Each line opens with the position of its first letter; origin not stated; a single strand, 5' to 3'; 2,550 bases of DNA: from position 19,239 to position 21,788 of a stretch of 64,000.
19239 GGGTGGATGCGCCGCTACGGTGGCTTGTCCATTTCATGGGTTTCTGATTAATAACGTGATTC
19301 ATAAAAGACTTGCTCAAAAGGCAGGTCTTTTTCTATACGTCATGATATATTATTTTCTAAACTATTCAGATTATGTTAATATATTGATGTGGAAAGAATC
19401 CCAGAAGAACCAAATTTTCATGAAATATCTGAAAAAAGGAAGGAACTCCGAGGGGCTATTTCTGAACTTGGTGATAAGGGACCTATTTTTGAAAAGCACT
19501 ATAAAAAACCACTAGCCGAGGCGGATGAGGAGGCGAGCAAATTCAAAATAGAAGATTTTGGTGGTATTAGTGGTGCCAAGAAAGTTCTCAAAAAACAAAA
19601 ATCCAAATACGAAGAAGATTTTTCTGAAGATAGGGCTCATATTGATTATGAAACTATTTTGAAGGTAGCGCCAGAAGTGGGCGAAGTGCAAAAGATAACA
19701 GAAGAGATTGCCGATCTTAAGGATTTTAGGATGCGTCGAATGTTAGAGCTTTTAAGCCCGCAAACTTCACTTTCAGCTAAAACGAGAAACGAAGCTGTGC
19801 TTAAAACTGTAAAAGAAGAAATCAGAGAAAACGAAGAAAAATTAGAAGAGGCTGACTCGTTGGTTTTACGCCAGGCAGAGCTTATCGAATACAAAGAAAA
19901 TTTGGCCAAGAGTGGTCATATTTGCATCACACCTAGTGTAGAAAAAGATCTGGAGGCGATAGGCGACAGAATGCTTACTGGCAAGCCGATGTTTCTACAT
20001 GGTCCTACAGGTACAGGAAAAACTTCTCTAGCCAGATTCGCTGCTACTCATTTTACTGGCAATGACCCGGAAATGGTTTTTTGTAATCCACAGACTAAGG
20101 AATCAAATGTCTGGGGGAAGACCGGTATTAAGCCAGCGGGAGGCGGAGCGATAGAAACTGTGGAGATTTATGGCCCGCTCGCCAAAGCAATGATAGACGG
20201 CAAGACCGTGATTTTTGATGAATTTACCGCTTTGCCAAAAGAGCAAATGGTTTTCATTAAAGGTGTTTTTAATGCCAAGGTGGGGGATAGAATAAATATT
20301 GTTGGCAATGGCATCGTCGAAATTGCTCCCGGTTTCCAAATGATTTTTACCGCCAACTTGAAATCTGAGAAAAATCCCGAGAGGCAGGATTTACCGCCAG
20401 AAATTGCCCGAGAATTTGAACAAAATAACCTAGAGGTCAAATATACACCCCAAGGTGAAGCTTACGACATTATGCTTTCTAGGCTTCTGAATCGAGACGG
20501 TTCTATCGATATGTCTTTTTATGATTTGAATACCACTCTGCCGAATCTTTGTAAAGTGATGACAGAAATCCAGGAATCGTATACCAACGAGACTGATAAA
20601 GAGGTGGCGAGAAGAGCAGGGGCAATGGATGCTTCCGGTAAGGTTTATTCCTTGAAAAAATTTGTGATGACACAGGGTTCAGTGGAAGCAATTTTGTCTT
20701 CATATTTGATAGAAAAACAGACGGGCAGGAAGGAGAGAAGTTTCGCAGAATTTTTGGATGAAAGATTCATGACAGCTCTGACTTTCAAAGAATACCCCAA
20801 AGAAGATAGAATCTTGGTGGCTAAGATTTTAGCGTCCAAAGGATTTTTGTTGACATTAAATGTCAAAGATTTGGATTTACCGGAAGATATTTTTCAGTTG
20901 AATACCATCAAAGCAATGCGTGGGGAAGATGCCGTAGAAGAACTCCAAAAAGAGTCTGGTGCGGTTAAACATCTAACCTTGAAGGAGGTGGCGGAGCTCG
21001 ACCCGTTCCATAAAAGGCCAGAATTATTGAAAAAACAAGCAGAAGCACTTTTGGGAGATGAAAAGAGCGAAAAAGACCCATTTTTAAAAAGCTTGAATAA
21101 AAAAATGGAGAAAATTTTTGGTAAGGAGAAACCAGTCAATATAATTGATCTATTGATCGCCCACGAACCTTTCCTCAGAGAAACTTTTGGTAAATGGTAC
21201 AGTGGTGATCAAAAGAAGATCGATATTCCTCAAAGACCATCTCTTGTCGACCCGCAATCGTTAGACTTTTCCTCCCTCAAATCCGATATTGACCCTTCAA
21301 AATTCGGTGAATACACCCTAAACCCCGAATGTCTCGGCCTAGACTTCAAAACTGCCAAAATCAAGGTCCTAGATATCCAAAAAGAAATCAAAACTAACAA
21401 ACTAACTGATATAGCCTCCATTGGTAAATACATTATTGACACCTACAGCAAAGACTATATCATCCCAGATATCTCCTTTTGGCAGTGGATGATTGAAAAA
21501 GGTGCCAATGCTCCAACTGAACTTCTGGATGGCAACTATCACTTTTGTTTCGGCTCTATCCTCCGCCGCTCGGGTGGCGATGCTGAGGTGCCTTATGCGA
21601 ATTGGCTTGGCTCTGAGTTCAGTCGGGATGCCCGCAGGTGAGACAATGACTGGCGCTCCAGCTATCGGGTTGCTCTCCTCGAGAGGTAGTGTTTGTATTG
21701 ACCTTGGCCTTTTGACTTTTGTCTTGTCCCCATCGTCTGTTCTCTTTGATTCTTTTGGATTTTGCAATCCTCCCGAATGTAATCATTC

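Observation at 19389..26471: Complete DGR whose target is an AAA+ (MoxR-like) ATPase, followed by a zincin+vWA partner and a second target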

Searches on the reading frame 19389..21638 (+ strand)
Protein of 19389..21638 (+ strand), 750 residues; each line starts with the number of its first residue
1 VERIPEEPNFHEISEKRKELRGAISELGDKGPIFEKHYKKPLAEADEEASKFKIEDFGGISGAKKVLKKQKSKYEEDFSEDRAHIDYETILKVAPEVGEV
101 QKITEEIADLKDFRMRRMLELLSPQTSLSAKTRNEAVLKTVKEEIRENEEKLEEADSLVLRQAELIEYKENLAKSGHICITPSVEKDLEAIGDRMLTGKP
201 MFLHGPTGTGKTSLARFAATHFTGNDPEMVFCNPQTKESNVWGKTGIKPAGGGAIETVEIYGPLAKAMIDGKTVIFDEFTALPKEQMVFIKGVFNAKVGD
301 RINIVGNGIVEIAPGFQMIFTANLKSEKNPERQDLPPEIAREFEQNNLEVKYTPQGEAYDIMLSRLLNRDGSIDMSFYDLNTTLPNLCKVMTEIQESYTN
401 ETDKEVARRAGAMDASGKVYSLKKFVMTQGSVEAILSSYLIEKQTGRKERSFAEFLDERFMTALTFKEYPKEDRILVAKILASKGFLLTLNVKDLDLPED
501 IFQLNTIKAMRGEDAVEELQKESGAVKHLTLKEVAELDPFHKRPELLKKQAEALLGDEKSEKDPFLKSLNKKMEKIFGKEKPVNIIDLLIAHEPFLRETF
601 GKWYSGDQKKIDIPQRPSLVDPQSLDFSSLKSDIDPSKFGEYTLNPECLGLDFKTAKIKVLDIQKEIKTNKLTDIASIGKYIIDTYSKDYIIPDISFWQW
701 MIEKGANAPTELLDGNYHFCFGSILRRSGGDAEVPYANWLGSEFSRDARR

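Call 8: search_protein_families(library=pfam, proteins=[window:19389-21638:+], max_evalue=0.01)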
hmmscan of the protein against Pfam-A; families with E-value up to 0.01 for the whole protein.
window:19389-21638:+ (750 aa): 4 families
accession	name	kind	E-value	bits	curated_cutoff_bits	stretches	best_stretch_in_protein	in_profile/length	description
PF07728.20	AAA_5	-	4.3e-11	43.4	22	1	201-326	2-125/139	AAA domain (dynein-related subfamily)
PF13191.12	AAA_16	-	0.00038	21.4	32.6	1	193-225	17-51/167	AAA ATPase domain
PF00004.35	AAA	-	0.0028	18.5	21.2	1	201-223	1-23/131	ATPase family associated with various cellular activities (AAA)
PF13401.12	AAA_22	-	0.008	16.9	27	0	199-236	6-43/130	AAA domain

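Call 11: find_homologous_proteins(query=window:19389-21638:+)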
Query window:19389-21638:+ (750 aa): 292 proteins with E <= 0.001 among 8000 candidates; the best 120 are listed.
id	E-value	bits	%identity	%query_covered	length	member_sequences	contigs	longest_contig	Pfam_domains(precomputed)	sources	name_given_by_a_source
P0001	0.0e+0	1653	99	100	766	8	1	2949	PF07728.21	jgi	-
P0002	0.0e+0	1180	72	100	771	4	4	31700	PF07728.21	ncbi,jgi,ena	-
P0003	0.0e+0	1160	72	99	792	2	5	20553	PF07728.21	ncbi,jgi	jgi:MoxR-like ATPase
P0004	0.0e+0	1147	70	100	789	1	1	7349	PF07728.21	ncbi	-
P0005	0.0e+0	1144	88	77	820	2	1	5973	PF07728.21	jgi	-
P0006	0.0e+0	1127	69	100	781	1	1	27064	PF07728.21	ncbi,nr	ncbi:MAG: AAA family ATPase, partial [Candidatus Taylorbacteria bacterium]|nr:AAA family ATPase [Can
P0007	0.0e+0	1092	68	99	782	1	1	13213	PF07728.21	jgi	-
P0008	0.0e+0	1090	86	76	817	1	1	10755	PF07728.21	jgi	jgi:hypothetical protein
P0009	0.0e+0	1083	84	78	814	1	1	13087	PF07728.21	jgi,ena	-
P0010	0.0e+0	1080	84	79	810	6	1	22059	PF07728.21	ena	-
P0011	0.0e+0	1070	67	100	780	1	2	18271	PF07728.21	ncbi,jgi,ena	-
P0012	0.0e+0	1067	83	77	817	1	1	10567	PF07728.21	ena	-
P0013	0.0e+0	1066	83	79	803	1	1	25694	PF07728.21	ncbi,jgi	jgi:hypothetical protein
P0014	0.0e+0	1064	83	77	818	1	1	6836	PF07728.21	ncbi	-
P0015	0.0e+0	1062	65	100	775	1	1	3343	PF07728.21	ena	-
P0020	0.0e+0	1046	65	100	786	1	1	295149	PF07728.21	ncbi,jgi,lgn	ncbi:MAG: AAA family ATPase [Candidatus Paceibacterota bacterium]|jgi:MoxR-like ATPase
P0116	2.5e-202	692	47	100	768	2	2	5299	PF20030.6,PF07728.21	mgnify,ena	mgnify:CR=1 FL=1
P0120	2.2e-199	683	47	99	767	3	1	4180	PF20030.6,PF07728.21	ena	-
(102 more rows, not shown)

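Call 14: find_encoding_contigs(protein=P0002, flank=10000, max_places=3)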
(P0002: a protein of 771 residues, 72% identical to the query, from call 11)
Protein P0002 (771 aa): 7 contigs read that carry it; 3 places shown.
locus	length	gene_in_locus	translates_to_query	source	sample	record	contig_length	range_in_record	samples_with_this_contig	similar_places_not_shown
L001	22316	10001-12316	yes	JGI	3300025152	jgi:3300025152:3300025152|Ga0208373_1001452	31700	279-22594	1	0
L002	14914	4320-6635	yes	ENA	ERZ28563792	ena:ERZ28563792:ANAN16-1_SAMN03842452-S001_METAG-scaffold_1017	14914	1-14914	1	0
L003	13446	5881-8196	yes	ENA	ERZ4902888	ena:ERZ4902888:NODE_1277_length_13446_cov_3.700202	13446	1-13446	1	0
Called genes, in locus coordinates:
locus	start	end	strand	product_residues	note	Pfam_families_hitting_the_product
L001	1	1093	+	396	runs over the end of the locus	-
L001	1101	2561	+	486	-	PF01425:Amidase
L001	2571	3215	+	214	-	-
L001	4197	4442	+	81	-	PF01541:GIY-YIG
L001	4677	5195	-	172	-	PF04542:Sigma70_r2, PF08281:Sigma70_r4_2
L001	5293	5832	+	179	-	-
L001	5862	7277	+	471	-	PF18933:PsbP_2 (weak)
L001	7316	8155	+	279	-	-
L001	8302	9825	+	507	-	PF11999:Ice_binding, PF04203:Sortase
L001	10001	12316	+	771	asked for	PF07728:AAA_5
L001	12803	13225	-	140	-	PF22296:bAvd (weak)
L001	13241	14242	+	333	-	PF00078:RVT_1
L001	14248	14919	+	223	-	PF01936:NYN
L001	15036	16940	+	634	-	PF00092:VWA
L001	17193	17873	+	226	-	PF08843:AbiEii (weak)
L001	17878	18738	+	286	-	-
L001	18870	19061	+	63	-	-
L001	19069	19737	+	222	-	PF08843:AbiEii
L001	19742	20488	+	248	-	-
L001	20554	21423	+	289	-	PF03462:PCRF, PF00472:RF-1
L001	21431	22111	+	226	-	PF00005:ABC_tran, PF00931:NB-ARC (faint), PF02463:SMC_N, PF13175:AAA_15 (faint), PF13304:AAA_21 (weak)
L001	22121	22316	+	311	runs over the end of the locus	PF18075:FtsX_ECD, PF02687:FtsX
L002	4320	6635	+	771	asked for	PF07728:AAA_5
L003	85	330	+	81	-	PF01541:GIY-YIG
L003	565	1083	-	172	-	PF04542:Sigma70_r2, PF08281:Sigma70_r4_2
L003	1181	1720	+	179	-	-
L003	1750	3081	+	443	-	PF18933:PsbP_2 (weak)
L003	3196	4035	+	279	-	-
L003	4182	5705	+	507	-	PF11999:Ice_binding, PF04203:Sortase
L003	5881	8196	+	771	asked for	PF07728:AAA_5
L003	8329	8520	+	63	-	-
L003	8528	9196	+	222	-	PF08843:AbiEii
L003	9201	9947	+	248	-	-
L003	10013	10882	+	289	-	PF03462:PCRF, PF00472:RF-1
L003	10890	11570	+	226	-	PF00005:ABC_tran, PF00931:NB-ARC (faint), PF02463:SMC_N, PF13175:AAA_15 (faint), PF13304:AAA_21 (weak)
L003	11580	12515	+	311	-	PF18075:FtsX_ECD, PF02687:FtsX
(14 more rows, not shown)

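Call 15: find_encoding_contigs(protein=P0020, flank=10000, max_places=2)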
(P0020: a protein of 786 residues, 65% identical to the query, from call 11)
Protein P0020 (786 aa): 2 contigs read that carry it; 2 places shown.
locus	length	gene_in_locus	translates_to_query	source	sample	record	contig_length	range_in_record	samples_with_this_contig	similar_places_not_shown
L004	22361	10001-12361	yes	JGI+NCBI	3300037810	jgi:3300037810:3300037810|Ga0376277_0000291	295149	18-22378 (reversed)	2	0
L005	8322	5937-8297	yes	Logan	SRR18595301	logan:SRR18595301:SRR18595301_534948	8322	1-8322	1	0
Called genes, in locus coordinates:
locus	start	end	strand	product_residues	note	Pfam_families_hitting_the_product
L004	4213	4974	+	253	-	-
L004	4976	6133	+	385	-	PF01098:FTSW_RODA_SPOVE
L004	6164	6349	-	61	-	-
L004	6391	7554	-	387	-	PF13477:Glyco_trans_4_2, PF13439:Glyco_transf_4, PF13579:Glyco_trans_4_4, PF00534:Glycos_transf_1, PF13692:Glyco_trans_1_4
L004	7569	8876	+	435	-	PF02397:Bac_transf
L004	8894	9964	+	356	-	PF01073:3Beta_HSD, PF01370:Epimerase, PF07993:NAD_binding_4 (weak)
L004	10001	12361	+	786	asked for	PF07728:AAA_5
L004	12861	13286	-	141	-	PF22296:bAvd (weak)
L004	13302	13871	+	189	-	-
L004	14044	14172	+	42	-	-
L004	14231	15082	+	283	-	-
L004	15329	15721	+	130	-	PF02452:PemK_toxin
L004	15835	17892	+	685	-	PF00092:VWA (weak)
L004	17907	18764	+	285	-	-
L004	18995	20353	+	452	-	PF21760:SecD_1st, PF22599:SecDF_P1_head, PF03176:MMPL, PF02355:SecD_SecF_C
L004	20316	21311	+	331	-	PF07549:Sec_GG (weak), PF02355:SecD_SecF_C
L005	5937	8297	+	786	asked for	PF07728:AAA_5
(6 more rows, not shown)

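Call 28: find_encoding_contigs(protein=P0001, flank=10000, max_places=6)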
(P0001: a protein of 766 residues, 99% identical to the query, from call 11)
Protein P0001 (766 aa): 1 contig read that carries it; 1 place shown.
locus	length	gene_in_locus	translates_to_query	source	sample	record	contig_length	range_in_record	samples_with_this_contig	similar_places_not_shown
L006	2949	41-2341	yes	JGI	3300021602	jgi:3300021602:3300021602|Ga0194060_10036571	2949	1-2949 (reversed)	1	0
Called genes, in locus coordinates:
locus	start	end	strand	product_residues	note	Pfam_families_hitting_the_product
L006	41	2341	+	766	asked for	PF07728:AAA_5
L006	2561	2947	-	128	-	?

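Call 38: search_solved_structures(query=P0001, max_evalue=1, show_alignments=2)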
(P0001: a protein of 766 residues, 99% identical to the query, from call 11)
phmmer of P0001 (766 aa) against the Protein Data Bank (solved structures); distinct sequences matched with E-value up to 1: 10.
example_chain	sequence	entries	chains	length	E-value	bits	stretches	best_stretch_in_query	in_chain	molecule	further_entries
9qh4_A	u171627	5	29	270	0.00052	21.8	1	198-324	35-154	Protein NorQ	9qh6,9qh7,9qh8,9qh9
9qhd_A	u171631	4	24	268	0.00061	21.6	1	199-323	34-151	Nitric oxide reductase NorQ protein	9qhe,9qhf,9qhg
5g4g_A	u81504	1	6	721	0.057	15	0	143-223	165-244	VCP-LIKE ATPASE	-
5g4f_A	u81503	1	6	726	0.058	15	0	144-223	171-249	VCP-LIKE ATPASE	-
5vc7_A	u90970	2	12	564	0.23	13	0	198-223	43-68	VCP-like ATPase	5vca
9cru_A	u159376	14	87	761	0.27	12.8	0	199-230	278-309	Vesicular-fusion protein SEC18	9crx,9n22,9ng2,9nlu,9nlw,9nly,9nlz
6oaa_B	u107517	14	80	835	0.39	12.3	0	198-225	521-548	Cell division control protein 48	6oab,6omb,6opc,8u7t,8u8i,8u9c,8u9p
6oa9_A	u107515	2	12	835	0.39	12.3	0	198-225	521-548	Cell division control protein 48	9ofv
8dar_A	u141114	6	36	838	0.39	12.3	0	198-225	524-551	Cell division control protein 48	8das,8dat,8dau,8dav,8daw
6emw_B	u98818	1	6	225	0.77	11.3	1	198-232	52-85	ATP-dependent Clp protease ATP-binding subunit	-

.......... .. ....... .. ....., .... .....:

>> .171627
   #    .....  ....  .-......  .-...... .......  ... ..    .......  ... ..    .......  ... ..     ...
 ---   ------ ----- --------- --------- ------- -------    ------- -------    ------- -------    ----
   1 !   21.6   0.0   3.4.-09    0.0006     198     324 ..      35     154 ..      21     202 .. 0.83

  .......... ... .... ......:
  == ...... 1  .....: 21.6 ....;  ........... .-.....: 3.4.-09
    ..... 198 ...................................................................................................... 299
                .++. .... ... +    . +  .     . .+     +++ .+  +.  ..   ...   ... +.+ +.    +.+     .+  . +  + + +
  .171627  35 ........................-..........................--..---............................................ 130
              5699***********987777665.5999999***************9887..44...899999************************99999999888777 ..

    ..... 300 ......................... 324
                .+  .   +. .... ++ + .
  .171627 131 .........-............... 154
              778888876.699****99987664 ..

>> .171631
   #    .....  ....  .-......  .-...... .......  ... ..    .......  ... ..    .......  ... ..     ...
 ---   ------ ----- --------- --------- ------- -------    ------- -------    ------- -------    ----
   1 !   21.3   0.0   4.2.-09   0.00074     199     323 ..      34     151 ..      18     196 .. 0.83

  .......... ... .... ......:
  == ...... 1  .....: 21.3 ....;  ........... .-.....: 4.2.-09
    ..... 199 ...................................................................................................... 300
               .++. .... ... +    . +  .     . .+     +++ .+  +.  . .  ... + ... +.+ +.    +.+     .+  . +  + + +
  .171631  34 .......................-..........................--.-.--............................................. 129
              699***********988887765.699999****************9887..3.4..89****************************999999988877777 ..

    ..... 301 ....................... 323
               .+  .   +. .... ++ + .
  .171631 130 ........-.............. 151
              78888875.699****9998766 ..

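Call 54: search_solved_structures(query=A2, max_evalue=0.1)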
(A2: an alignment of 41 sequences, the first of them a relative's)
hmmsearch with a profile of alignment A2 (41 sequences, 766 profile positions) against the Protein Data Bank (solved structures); distinct sequences matched with E-value up to 0.1: 58.
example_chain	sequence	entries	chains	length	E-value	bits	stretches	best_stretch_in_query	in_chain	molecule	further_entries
9qhd_A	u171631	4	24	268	0.00053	21.7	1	204-321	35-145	Nitric oxide reductase NorQ protein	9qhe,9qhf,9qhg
4m4w_J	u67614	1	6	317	0.00095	20.9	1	63-234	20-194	Primosomal protein DnaI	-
9qh4_A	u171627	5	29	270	0.0016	20.2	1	204-324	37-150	Protein NorQ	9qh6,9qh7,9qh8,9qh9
29hb_b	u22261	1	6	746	0.0052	18.4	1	52-234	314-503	ATP-dependent Clp protease, ATP-binding subunit ClpE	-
9cru_A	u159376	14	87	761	0.0063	18.2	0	201-234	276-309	Vesicular-fusion protein SEC18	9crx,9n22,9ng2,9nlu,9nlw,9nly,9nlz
9szv_E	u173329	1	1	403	0.017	16.7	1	51-226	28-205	26S proteasome regulatory subunit 10B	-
22mm_E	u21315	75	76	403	0.017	16.7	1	51-226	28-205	Proteasome 26S subunit, ATPase 6 | 26S protease regulatory subunit 10B | 26S proteasome regulatory subunit 10B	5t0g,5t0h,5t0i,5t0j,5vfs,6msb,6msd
6epc_L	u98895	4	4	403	0.017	16.7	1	51-226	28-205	Proteasome 26S subunit, ATPase 6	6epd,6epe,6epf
12bm_E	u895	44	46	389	0.02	16.5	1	59-226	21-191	26S protease regulatory subunit 10B | 26S proteasome regulatory subunit 10B | RPT4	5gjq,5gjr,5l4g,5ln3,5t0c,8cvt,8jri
5m32_f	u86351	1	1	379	0.02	16.5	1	59-226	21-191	26S protease regulatory subunit 10B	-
9lur_A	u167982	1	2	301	0.025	16.2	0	202-228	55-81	ESX-1 secretion system protein EccA1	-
6chs_H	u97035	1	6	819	0.031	15.9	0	203-224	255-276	Putative cell division control protein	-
1ny5_A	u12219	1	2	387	0.043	15.4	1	159-221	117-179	transcriptional regulator (NtrC family)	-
7wub_D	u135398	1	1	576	0.045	15.3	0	203-224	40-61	Transitional endoplasmic reticulum ATPase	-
7wub_C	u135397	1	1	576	0.045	15.3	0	203-224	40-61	Transitional endoplasmic reticulum ATPase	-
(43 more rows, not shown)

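Call 55: find_related_loci(query=A2, collection=genome_contigs, flank=10000)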
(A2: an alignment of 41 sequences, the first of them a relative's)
Query A2 (766 aa) in genome_contigs; peptide patterns used: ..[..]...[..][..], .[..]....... (x = any residue, [..] = any of these).
266 stretches matched a pattern; 63 encode a relative of the query (tblastn E <= 1e-3); 63 distinct loci.
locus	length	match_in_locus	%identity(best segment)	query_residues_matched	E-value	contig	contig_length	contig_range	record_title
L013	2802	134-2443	71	1-765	0e+0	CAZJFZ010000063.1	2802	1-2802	MAG TPA_asm: uncultured Candidatus Saccharibacteria bacterium isolate SRP062349_co1_170 genome assembly, contig: NODE_19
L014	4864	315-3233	71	8-765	0e+0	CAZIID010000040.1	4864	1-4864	MAG TPA_asm: uncultured Candidatus Saccharibacteria bacterium isolate SRP272421_co4_124 genome assembly, contig: NODE_64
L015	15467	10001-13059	68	1-764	0e+0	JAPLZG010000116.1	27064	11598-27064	MAG: Candidatus Taylorbacteria bacterium isolate LacPavin_0818_WC55_MAG_33_6 LacPavin_0818_WC55_scaffold_111866, whole g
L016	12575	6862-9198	66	1-765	0e+0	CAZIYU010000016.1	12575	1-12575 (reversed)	MAG TPA_asm: uncultured Candidatus Saccharibacteria bacterium isolate SRP178699_co1_16 genome assembly, contig: NODE_668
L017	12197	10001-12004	76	1-661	0e+0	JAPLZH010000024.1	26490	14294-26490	MAG: Candidatus Taylorbacteria bacterium isolate LacPavin_0920_WC57_MAG_39_17 LacPavin_0920_WC57_scaffold_410426, whole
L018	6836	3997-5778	82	1-581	0e+0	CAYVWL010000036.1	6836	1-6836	MAG TPA_asm: uncultured Candidatus Saccharibacteria bacterium isolate SRP272421_co3_716 genome assembly, contig: NODE_38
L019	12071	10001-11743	81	1-581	0e+0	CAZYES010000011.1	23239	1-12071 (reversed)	MAG TPA_asm: uncultured Candidatus Saccharibacteria bacterium isolate binchicken_co153_50 genome assembly, contig: NODE_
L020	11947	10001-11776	76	1-592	0e+0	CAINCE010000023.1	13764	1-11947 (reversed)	uncultured bacterium isolate KR5_bin-306 genome assembly, contig: bin-306:23/77, whole genome shotgun sequence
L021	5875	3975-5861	67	7-614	0e+0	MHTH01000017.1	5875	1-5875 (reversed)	MAG: Candidatus Vogelbacteria bacterium RIFOXYB1_FULL_42_16 rifoxyb1_full_scaffold_5749, whole genome shotgun sequence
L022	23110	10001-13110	64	5-766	0e+0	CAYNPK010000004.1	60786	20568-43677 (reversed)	MAG TPA_asm: uncultured Candidatus Saccharibacteria bacterium isolate SRP263991_co4_20 genome assembly, contig: NODE_390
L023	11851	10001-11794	69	9-591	0e+0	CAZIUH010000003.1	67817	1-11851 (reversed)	MAG TPA_asm: uncultured Candidatus Saccharibacteria bacterium isolate SRP178699_co1_126 genome assembly, contig: NODE_31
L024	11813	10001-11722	70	9-581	0e+0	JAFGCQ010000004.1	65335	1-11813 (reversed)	MAG: Candidatus Zambryskiibacteriota bacterium isolate Zod_Metabat.1126 k87_3140808, whole genome shotgun sequence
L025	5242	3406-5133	72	6-580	0e+0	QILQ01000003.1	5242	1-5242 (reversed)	MAG: Candidatus Zambryskibacteria bacterium isolate SZUA-15 Ga0063293_10024085, whole genome shotgun sequence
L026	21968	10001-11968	65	8-651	0e+0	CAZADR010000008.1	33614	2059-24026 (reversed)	MAG TPA_asm: uncultured Candidatus Saccharibacteria bacterium isolate ERP113451_co1_17 genome assembly, contig: NODE_142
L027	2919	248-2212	63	9-651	0e+0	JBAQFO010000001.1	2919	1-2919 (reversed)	MAG: Minisyncoccia bacterium isolate MFD12003_ilm_asm_bin26 k127_192398, whole genome shotgun sequence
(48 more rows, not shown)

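Call 72: search_protein_families(library=ncbifam, proteins=[P0001], max_evalue=0.01)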
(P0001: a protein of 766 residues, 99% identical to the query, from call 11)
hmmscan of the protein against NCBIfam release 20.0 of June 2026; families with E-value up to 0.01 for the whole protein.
P0001 (766 aa): 4 families
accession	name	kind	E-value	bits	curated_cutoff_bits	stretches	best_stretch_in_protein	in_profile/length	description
TIGR02640.1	gas_vesic_GvpN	equivalog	1.8e-07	31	266.8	1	196-221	19-44/262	gas vesicle protein GvpN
TIGR00954.1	3a01203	subfamily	0.00019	20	918.9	1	69-217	361-498/660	peroxysomal long chain fatty acyl transporter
NF038308.1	RNA_repair_RtcR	equivalog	0.0016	17.3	650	1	135-216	147-222/530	RNA repair transcriptional activator RtcR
TIGR03499.1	FlhF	equivalog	0.0034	17.4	174.15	1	71-223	79-224/286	flagellar biosynthesis GTPase FlhF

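Call 73: search_protein_families(library=padloc, proteins=[P0001], max_evalue=0.01)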
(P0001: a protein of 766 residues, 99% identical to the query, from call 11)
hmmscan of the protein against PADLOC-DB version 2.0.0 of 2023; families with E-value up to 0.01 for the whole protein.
P0001 (766 aa): 3 families
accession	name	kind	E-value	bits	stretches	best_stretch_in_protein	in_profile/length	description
PDLC04140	mad8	-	0.00036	18.1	1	185-239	14-68/314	mads_8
PDLC01994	RtcR_PspF1--CARF_AAA_HTH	-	0.0044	14.2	1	199-327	182-303/468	-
PDLC02196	IetA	-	0.0092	13.4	0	198-221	122-145/374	-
